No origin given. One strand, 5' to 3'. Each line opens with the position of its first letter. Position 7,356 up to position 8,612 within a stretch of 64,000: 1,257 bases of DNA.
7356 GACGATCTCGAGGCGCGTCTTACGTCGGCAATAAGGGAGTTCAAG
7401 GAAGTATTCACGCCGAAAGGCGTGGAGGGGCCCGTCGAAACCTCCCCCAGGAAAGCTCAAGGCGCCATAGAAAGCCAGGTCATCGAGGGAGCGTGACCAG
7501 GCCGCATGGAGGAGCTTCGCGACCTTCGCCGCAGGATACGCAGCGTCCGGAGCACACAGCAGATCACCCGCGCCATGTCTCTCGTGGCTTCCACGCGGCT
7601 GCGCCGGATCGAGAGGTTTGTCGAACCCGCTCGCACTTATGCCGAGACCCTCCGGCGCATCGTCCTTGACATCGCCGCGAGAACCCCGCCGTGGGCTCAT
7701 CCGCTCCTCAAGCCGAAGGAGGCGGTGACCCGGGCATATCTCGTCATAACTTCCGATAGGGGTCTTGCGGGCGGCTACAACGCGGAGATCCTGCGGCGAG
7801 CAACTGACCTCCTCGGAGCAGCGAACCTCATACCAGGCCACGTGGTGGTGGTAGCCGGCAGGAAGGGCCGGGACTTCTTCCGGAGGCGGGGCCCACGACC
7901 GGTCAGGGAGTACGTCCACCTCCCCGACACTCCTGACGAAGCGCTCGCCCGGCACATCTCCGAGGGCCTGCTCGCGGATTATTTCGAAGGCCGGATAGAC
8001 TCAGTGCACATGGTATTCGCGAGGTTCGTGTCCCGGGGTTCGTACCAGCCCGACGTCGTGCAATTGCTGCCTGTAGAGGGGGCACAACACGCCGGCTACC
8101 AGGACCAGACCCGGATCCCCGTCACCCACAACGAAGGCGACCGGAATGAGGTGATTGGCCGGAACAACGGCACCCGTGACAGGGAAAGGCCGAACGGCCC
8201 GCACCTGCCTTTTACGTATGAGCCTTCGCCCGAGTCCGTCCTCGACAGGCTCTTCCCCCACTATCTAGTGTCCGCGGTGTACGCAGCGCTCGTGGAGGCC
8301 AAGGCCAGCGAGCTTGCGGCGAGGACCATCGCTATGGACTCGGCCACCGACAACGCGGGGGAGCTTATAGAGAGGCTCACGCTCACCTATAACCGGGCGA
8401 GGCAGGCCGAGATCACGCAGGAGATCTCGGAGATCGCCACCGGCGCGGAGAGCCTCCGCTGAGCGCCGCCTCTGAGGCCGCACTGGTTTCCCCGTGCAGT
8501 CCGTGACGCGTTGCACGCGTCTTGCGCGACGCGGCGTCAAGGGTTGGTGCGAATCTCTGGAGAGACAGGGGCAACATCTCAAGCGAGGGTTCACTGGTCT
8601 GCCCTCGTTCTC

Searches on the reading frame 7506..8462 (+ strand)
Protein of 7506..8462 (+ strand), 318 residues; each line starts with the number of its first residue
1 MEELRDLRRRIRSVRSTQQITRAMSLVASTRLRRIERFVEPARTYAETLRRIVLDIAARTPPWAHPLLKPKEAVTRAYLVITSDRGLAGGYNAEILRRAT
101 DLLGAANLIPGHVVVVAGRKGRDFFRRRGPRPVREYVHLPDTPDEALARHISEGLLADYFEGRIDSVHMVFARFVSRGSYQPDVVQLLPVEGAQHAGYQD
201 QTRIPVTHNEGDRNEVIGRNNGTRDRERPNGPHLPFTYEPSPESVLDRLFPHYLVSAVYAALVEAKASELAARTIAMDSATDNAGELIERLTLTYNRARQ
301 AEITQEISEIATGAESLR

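Call 50: search_protein_families(library=pfam, proteins=[window:7506-8462:+])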
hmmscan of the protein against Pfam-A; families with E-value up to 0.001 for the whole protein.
window:7506-8462:+ (318 aa): 1 family
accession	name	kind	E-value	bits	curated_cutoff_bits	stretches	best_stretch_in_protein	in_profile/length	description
PF00231.24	ATP-synt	-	1e-87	294.9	39.9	1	4-317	2-285/285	ATP synthase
